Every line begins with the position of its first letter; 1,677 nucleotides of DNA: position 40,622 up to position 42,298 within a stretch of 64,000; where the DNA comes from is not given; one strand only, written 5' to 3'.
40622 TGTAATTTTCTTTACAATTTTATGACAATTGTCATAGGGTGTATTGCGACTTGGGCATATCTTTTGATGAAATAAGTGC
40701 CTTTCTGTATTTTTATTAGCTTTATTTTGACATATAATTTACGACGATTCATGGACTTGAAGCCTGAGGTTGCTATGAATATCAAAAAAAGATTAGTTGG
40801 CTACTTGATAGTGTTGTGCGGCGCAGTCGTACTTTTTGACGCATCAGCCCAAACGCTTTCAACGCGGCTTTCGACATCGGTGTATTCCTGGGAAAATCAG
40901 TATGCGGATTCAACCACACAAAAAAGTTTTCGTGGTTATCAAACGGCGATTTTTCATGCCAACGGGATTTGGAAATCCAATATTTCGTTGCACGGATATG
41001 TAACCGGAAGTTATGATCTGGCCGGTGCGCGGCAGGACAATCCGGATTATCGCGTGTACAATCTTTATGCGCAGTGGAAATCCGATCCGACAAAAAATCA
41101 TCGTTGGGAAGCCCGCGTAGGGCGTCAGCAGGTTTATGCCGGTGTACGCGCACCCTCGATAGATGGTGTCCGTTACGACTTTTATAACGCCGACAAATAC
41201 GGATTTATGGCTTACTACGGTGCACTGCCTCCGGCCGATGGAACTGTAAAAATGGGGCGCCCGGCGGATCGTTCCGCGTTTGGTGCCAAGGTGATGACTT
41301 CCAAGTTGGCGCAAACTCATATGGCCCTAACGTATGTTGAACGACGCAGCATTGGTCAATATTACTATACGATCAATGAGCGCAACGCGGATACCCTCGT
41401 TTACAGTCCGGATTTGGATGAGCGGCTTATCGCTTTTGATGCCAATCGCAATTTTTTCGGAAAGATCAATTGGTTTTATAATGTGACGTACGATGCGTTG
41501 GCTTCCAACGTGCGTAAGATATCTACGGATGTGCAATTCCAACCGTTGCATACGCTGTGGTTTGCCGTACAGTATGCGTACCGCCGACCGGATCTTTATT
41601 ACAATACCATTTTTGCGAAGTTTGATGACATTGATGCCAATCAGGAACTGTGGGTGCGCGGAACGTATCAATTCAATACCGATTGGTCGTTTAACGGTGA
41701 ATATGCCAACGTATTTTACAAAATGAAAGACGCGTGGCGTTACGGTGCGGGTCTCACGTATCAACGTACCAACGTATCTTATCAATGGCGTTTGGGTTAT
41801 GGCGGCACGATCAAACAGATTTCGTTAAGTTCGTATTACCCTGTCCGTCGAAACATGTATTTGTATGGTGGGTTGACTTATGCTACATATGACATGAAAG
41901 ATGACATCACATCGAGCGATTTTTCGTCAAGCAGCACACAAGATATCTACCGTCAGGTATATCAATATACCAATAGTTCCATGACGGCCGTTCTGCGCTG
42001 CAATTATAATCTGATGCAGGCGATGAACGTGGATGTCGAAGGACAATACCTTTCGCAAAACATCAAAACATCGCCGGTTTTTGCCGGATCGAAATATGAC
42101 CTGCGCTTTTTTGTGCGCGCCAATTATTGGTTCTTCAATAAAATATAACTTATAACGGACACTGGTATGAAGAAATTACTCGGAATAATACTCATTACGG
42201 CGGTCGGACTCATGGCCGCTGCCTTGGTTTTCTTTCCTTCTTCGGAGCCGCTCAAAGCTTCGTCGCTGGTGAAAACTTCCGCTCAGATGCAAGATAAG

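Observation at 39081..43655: Porin-cytochrome-type extracellular electron-transfer module: lipoprotein multiheme cytochrome, outer-membrane beta-barrel, 12-heme cytochrome and a small Cx3CH lipoprotein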

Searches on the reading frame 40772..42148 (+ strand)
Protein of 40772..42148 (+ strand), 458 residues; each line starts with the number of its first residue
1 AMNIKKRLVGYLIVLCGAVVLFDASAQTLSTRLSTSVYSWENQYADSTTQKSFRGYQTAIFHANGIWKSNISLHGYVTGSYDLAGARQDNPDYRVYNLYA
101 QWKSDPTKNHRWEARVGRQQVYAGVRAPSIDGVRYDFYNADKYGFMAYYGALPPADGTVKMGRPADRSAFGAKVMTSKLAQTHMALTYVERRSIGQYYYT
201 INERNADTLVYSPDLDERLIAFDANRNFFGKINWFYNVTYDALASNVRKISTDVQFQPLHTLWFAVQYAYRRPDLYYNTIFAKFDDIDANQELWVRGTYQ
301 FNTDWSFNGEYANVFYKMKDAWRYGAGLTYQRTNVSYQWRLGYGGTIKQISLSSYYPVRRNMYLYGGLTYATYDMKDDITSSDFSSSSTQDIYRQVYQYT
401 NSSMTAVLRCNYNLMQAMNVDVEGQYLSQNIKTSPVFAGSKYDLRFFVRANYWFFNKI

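Call 3: search_protein_families(library=pfam, proteins=[window:40772-42148:+], max_evalue=0.1)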
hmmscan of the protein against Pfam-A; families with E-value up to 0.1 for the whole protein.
window:40772-42148:+ (458 aa): 1 family
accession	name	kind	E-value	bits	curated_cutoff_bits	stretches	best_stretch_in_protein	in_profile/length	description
PF08809.16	DUF1799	-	0.049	14.3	26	0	334-377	28-67/80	Phage related hypothetical protein (DUF1799)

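Call 4: search_protein_families(library=ncbifam, proteins=[window:40772-42148:+], max_evalue=0.1)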
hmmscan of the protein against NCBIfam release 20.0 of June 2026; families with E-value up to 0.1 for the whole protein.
window:40772-42148:+ (458 aa): 0 families

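Call 7: search_solved_structures(query=window:40772-42148:+, max_evalue=10)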
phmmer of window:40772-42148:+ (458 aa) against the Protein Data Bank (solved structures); distinct sequences matched with E-value up to 10: 4.
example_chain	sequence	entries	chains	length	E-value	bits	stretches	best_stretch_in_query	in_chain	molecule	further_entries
3bdz_A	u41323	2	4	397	1.9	10.5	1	29-99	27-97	P450cin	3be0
4l77_A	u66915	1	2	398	1.9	10.5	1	29-99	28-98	P450cin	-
1t2b_A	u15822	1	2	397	1.9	10.5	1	29-99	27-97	P450cin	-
4fb2_A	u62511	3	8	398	1.9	10.5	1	29-99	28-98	P450cin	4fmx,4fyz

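Call 8: find_homologous_proteins(query=window:40772-42148:+, max_evalue=0.001)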
Query window:40772-42148:+ (458 aa): 18 proteins with E <= 0.001 among 3400 candidates.
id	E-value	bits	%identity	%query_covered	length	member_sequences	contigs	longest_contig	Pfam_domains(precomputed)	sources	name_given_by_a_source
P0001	0.0e+0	1052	100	100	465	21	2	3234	-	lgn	-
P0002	1.0e-156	541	54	95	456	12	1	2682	PF04453.21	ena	-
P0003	1.6e-152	527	52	95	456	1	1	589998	-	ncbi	-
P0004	1.7e-152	527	53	95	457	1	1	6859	PF04453.21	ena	-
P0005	2.2e-150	520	53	95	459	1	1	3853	PF04453.21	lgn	-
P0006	6.1e-150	518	51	99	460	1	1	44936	-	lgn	-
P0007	4.1e-149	515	53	95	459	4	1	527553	-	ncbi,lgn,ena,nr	ncbi:hypothetical protein F9K33_11135 [bacterium]|nr:MAG: hypothetical protein F9K33_11135 [bacteriu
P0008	1.7e-147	510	52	95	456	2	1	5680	-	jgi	jgi:hypothetical protein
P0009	1.1e-143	498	49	99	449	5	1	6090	PF04453.21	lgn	-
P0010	3.1e-126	440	45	99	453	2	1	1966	-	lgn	-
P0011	5.1e-123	429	44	98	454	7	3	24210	-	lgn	-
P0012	2.3e-122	427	44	97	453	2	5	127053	-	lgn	-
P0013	9.1e-118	412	44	97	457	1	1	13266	-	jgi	jgi:hypothetical protein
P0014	7.6e-116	406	44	95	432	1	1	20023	-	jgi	-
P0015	1.5e-113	398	42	97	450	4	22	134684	-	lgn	-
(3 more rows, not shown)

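Call 10: find_encoding_contigs(protein=P0007, flank=8000, max_places=2)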
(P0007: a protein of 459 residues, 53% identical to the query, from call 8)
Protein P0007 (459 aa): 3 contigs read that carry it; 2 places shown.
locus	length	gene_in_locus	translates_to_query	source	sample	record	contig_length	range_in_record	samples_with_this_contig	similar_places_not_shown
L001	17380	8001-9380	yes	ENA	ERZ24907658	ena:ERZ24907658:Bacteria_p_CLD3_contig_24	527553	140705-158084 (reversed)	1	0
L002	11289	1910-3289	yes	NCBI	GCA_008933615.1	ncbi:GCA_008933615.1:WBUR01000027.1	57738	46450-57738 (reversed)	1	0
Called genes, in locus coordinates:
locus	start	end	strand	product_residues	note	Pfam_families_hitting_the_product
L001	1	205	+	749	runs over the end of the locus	PF00390:malic, PF03949:Malic_M, PF01515:PTA_PTB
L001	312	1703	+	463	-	-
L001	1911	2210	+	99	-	PF11731:Cdd1 (weak), PF04994:TfoX_C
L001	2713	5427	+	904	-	PF01326:PPDK_N, PF00391:PEP-utilizers, PF02896:PEP-utilizers_C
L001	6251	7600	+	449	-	PF14522:Cytochrome_C7 (faint)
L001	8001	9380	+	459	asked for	-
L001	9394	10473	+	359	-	PF22113:Mtrc-MtrF_II-IV_dom (faint), PF02085:Cytochrom_CIII (faint), PF14522:Cytochrome_C7 (weak), PF14537:Cytochrom_c3_2 (faint), PF14522:Cytochrome_C7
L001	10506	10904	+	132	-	-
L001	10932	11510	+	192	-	PF22113:Mtrc-MtrF_II-IV_dom (weak), PF14522:Cytochrome_C7 (faint), PF09699:Paired_CXXCH_1 (faint), PF13435:Cytochrome_C554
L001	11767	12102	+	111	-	-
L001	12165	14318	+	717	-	PF09699:Paired_CXXCH_1 (faint), PF14522:Cytochrome_C7 (faint), PF14537:Cytochrom_c3_2 (faint), PF22113:Mtrc-MtrF_II-IV_dom (faint), PF01292:Ni_hydr_CYTB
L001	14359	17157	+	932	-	PF02085:Cytochrom_CIII (faint), PF14522:Cytochrome_C7 (faint), PF14537:Cytochrom_c3_2 (faint), PF09699:Paired_CXXCH_1 (faint), PF01292:Ni_hydr_CYTB (weak)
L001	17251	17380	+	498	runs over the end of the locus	PF03264:Cytochrom_NNT (weak), PF14522:Cytochrome_C7 (faint)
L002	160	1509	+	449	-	PF14522:Cytochrome_C7 (faint)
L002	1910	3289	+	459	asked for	-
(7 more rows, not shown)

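Call 11: find_encoding_contigs(protein=P0015, flank=8000, max_places=2)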
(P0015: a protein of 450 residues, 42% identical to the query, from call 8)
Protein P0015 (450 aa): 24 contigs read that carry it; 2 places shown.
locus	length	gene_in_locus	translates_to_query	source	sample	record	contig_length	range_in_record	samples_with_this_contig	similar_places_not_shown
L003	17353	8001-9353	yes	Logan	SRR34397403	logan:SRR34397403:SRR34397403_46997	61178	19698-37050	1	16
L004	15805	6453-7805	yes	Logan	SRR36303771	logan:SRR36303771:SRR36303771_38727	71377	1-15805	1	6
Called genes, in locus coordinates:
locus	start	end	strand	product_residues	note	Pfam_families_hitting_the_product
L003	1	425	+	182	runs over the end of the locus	PF00484:Pro_CA (weak)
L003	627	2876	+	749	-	PF00390:malic, PF03949:Malic_M, PF01515:PTA_PTB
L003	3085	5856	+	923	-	PF01326:PPDK_N, PF00391:PEP-utilizers, PF02896:PEP-utilizers_C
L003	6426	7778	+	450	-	PF14522:Cytochrome_C7 (faint)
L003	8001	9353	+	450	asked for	-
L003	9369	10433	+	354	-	PF02085:Cytochrom_CIII (faint), PF22113:Mtrc-MtrF_II-IV_dom (faint), PF14522:Cytochrome_C7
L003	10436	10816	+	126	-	-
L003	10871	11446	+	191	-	PF14522:Cytochrome_C7 (faint), PF22113:Mtrc-MtrF_II-IV_dom (faint), PF09699:Paired_CXXCH_1 (faint), PF13435:Cytochrome_C554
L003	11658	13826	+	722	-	PF09699:Paired_CXXCH_1 (faint), PF14522:Cytochrome_C7 (faint), PF14537:Cytochrom_c3_2 (faint), PF01292:Ni_hydr_CYTB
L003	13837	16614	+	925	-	PF09699:Paired_CXXCH_1 (faint), PF14522:Cytochrome_C7 (faint), PF14537:Cytochrom_c3_2 (faint), PF01292:Ni_hydr_CYTB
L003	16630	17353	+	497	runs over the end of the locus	PF03264:Cytochrom_NNT, PF14537:Cytochrom_c3_2 (faint), PF02085:Cytochrom_CIII (faint)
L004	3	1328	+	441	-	?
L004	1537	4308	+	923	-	PF01326:PPDK_N, PF00391:PEP-utilizers, PF02896:PEP-utilizers_C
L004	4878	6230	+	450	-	PF14522:Cytochrome_C7 (faint)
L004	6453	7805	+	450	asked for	-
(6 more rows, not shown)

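Call 17: find_related_loci(query=A1, collection=genome_contigs, flank=10000)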
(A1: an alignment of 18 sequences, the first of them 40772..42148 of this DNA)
Query A1 (458 aa) in genome_contigs; peptide patterns used: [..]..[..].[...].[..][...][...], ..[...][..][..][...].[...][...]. (x = any residue, [..] = any of these).
24 stretches matched a pattern; 12 encode a relative of the query (tblastn E <= 1e-3); 12 distinct loci.
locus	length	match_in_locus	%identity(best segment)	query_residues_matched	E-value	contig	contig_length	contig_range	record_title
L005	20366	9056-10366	54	26-458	1e-161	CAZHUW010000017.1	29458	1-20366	MAG TPA_asm: uncultured Bacteroidota bacterium isolate SRP292972_co2_230 genome assembly, contig: NODE_1407_length_29458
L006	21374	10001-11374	51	2-458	9e-158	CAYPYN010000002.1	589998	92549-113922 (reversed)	MAG TPA_asm: uncultured Bacteroidota bacterium isolate binchicken_co130_117 genome assembly, contig: NODE_5_length_58999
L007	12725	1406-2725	54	26-458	1e-156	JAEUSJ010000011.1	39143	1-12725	MAG: bacterium isolate new MAG-300 NODE_11_length_39143_cov_8.359392, whole genome shotgun sequence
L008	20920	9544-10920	51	2-458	3e-156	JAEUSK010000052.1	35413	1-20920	MAG: bacterium isolate new MAG-301 k141_3074701, whole genome shotgun sequence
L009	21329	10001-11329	46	12-458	7e-134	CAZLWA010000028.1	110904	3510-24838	MAG TPA_asm: uncultured Bacteroidota bacterium isolate binchicken_co165_173 genome assembly, contig: k141_2459390, whole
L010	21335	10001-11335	45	13-457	3e-131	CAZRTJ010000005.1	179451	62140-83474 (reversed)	MAG TPA_asm: uncultured Bacteroidota bacterium isolate binchicken_co16_206 genome assembly, contig: NODE_95_length_17945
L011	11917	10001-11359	42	4-457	6e-125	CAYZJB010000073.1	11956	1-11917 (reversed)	MAG TPA_asm: uncultured Bacteroidota bacterium isolate binchicken_co58_136 genome assembly, contig: NODE_4223_length_119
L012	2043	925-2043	42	4-378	1e-109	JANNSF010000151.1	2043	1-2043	MAG: bacterium isolate SOY_31_metabat_245 SOY_31_k141_2109715, whole genome shotgun sequence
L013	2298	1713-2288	46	2-198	4e-52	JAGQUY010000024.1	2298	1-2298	MAG: Bacteroidetes bacterium isolate HKST-UBA01 2012-05-30_1_(paired)_contig_139092, whole genome shotgun sequence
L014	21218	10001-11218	29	25-457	6e-44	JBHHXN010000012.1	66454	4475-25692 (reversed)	MAG: bacterium isolate D_1_bin.48 NODE_49_length_66454_cov_10.289854, whole genome shotgun sequence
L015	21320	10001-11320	43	13-458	7e-119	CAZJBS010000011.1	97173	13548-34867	MAG TPA_asm: uncultured Bacteroidota bacterium isolate binchicken_co16_299 genome assembly, contig: NODE_365_length_9717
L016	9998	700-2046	27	4-454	2e-30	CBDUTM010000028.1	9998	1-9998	MAG TPA_asm: uncultured bacterium isolate SRR22302348_concoct_20 genome assembly, contig: ERZ25073597.2243, whole genome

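Call 24: predict_structure(alignment_id=A1)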
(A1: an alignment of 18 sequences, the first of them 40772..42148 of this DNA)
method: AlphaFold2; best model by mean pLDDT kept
length: 458 residues; sequences in the alignment: 18
mean_pLDDT: 80.3   pTM: 0.69
mean pLDDT of the five models: 80.3, 78.4, 77.3, 76.9, 76.7
residues with pLDDT >= 90: 175; 70-90: 167; 50-70: 96; < 50: 20
segments of 3 or more residues with pLDDT < 50: 1-3, 45-48, 277-286
pLDDT, mean of each block of 10 residues (from residue 1): 55 60 62 81 51 81 82 90 66 86 89 94 84 93 92 79 78 88 91 72 59 80 91 93 88 93 94 57 51 94 94 83 94 94 86 92 94 71 55 61 92 87 90 69 85 74
secondary structure, 60 per line:
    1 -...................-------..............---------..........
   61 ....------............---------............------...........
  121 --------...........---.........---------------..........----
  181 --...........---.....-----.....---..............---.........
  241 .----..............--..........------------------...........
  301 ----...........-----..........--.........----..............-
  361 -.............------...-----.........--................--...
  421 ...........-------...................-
elements in order: H2-20 E28-41 E51-64 E71-82 E92-103 E110-120 E129-139 E143-151 E167-176 E183-193 E197-201 E207-211 E215-228 E232-241 E246-259 E262-271 E290-300 E305-315 E321-330 E333-341 E346-359 E362-374 H389-397 E400-415 E418-431 E439-457

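Call 40: search_protein_representatives(alignment_id=A1)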
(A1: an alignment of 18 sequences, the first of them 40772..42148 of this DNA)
Query: 18 sequences, 450 profile positions. Proteins with E-value up to 0.001 (for the whole library): 553; up to 1e-10: 313; up to 1e-30: 120. The best 150 are listed.
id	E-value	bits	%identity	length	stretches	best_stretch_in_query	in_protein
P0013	1.1e-201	687.0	-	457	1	1-450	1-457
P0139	1.4e-159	548.3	-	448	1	1-450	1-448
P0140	7.4e-107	374.5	-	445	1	11-449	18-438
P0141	3.5e-105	369.0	-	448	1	9-449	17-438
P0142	2.5e-102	359.6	-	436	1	9-448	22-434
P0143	2.5e-101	356.2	-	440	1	9-448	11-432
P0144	2.7e-99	349.5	-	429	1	7-448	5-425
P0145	2.0e-98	346.7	-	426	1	9-449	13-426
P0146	1.1e-93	331.0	-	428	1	2-447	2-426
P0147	4.0e-91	322.6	-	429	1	9-449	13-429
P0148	2.6e-89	316.6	-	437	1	13-448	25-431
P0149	5.4e-88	312.3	-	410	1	12-448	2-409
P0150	2.1e-83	297.1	-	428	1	8-449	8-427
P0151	9.9e-82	291.7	-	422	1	9-448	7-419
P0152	1.3e-81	291.3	-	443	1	6-448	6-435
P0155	6.5e-74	265.9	-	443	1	9-450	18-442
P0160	3.2e-70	253.7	-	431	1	5-447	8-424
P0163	1.1e-68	248.7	-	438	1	9-449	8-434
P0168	2.2e-66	241.1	-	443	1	1-450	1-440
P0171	1.8e-65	238.0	-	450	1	12-448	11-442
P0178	1.1e-64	235.5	-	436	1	3-449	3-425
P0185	1.3e-59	218.7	-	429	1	2-449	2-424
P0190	9.4e-59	215.9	-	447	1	10-449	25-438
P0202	4.0e-49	184.2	-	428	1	7-448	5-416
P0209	9.4e-46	173.1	-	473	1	7-445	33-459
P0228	1.7e-36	142.6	-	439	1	7-448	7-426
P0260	3.0e-30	121.9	-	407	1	6-425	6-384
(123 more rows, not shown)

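Call 41: list_cluster_members(proteins=[P0140, P0143, P0147, P0152, P0160, P0171, P0185, P0202, P0228, P0260])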
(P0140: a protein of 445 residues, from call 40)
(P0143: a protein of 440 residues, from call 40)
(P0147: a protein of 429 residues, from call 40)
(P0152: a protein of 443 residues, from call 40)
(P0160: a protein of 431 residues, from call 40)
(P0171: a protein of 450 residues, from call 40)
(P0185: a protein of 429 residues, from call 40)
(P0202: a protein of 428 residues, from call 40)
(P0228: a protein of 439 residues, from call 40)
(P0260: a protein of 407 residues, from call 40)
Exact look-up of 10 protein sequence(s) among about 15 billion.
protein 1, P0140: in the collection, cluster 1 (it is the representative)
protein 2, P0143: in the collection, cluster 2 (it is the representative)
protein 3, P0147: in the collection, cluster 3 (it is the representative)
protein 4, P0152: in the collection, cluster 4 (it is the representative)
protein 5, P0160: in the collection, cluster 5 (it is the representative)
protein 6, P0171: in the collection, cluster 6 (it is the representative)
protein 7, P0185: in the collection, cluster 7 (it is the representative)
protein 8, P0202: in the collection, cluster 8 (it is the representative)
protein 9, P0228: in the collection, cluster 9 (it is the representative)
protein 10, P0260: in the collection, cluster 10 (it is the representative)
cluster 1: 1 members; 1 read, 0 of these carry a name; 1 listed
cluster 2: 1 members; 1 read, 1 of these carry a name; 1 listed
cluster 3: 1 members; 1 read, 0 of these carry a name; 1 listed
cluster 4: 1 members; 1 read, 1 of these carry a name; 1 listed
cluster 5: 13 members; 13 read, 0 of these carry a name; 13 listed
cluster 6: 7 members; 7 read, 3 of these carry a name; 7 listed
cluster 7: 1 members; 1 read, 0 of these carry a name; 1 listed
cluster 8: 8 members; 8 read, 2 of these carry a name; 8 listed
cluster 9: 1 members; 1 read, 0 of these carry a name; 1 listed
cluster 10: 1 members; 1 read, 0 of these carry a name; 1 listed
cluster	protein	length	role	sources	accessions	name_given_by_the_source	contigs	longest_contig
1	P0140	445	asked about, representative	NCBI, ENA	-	-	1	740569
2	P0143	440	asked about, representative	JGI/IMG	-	opacity protein-like surface antigen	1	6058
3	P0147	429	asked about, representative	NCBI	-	-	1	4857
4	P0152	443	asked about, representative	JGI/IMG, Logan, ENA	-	hypothetical protein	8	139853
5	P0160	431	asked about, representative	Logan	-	-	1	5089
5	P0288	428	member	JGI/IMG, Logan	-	-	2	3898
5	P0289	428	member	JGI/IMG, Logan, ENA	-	-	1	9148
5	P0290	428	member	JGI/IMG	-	-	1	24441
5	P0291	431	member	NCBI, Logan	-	-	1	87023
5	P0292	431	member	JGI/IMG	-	-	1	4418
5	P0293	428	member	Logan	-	-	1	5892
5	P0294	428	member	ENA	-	-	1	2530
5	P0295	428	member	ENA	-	-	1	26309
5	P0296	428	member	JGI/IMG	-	-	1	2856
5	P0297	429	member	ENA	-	-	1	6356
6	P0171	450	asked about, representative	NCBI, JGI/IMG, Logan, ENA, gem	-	-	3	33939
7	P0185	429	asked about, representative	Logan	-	-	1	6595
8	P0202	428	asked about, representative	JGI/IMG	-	-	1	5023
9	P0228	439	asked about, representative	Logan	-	-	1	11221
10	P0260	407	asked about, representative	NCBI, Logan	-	-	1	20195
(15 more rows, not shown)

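Call 44: find_encoding_contigs(protein=P0140, flank=7000, max_places=1)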
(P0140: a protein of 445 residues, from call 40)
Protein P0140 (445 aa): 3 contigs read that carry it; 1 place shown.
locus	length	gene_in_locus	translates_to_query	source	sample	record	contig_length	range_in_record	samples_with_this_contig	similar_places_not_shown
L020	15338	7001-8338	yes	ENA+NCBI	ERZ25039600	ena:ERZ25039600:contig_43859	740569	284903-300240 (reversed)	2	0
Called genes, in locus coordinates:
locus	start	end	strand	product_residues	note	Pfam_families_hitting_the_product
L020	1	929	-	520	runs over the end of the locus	PF09699:Paired_CXXCH_1 (faint), PF14522:Cytochrome_C7 (faint), PF14537:Cytochrom_c3_2 (faint), PF22678:Cytochrom_c_NrfB-like (faint)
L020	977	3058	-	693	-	PF02085:Cytochrom_CIII (faint), PF09699:Paired_CXXCH_1 (faint), PF14522:Cytochrome_C7 (faint), PF14537:Cytochrom_c3_2 (faint), PF01292:Ni_hydr_CYTB, PF14358:DUF4405 (faint)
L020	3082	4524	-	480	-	PF03264:Cytochrom_NNT, PF14522:Cytochrome_C7 (faint)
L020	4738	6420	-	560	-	PF09699:Paired_CXXCH_1 (faint), PF13435:Cytochrome_C554, PF14522:Cytochrome_C7 (faint), PF14537:Cytochrom_c3_2 (faint), PF22113:Mtrc-MtrF_II-IV_dom (weak)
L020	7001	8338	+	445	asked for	-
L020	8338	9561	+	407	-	PF02085:Cytochrom_CIII (faint), PF14522:Cytochrome_C7 (faint), PF14537:Cytochrom_c3_2 (faint), PF22113:Mtrc-MtrF_II-IV_dom (faint)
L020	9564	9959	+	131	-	-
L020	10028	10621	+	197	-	PF02085:Cytochrom_CIII (faint), PF14537:Cytochrom_c3_2 (faint), PF22113:Mtrc-MtrF_II-IV_dom (faint), PF14522:Cytochrome_C7 (faint), PF13435:Cytochrome_C554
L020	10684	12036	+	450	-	PF05140:ResB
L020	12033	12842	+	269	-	PF01578:Cytochrom_C_asm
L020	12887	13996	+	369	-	PF03150:CCP_MauG, PF00034:Cytochrom_C (weak)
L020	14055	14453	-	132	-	-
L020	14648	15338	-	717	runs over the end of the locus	PF03190:Thioredox_DsbH, PF13899:Thioredoxin_7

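Call 45: find_encoding_contigs(protein=P0171, flank=7000, max_places=1)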
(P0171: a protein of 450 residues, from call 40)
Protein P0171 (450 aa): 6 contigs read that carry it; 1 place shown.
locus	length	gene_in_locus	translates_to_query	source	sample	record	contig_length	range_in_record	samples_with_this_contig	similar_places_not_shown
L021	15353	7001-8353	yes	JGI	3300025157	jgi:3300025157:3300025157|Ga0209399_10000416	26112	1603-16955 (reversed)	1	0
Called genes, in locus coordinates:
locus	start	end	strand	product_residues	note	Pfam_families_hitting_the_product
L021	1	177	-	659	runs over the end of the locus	PF16889:Hepar_II_III_N, PF07940:Hepar_II_III_C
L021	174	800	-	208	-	PF04250:DUF429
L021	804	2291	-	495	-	PF02310:B12-binding, PF04055:Radical_SAM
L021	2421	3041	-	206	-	PF09997:DUF2238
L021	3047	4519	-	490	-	PF02310:B12-binding, PF04055:Radical_SAM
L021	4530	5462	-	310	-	PF01209:Ubie_methyltran (weak), PF13489:Methyltransf_23, PF08241:Methyltransf_11, PF08242:Methyltransf_12, PF13649:Methyltransf_25, PF13847:Methyltransf_31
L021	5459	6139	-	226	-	-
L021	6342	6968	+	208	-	-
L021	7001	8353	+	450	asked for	-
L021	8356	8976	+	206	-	PF01865:PhoU_div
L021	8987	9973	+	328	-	PF01384:PHO4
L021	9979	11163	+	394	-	PF02085:Cytochrom_CIII (faint), PF14522:Cytochrome_C7 (weak), PF14537:Cytochrom_c3_2 (faint), PF14522:Cytochrome_C7 (weak)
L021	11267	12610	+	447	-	PF13205:Big_5 (faint)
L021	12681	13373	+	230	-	PF00072:Response_reg, PF00486:Trans_reg_C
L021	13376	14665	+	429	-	PF00266:Aminotran_5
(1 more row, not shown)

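Call 46: find_encoding_contigs(protein=P0260, flank=7000, max_places=1)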
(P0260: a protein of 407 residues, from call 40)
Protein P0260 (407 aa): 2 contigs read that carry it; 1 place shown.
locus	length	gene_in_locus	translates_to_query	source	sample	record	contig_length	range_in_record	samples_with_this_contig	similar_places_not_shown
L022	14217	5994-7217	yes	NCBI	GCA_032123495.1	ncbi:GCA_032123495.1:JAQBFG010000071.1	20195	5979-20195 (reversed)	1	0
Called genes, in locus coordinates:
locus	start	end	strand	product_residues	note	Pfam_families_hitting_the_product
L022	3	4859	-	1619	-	?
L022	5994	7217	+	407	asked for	-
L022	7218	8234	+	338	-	PF02085:Cytochrom_CIII (faint), PF14522:Cytochrome_C7 (faint), PF14537:Cytochrom_c3_2 (faint)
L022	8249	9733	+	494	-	PF14522:Cytochrome_C7 (faint), PF09698:GSu_C4xC__C2xCH (weak)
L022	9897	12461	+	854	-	PF00041:fn3 (weak), PF16656:Pur_ac_phosph_N, PF00041:fn3 (weak)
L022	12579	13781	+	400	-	PF01136:Peptidase_U32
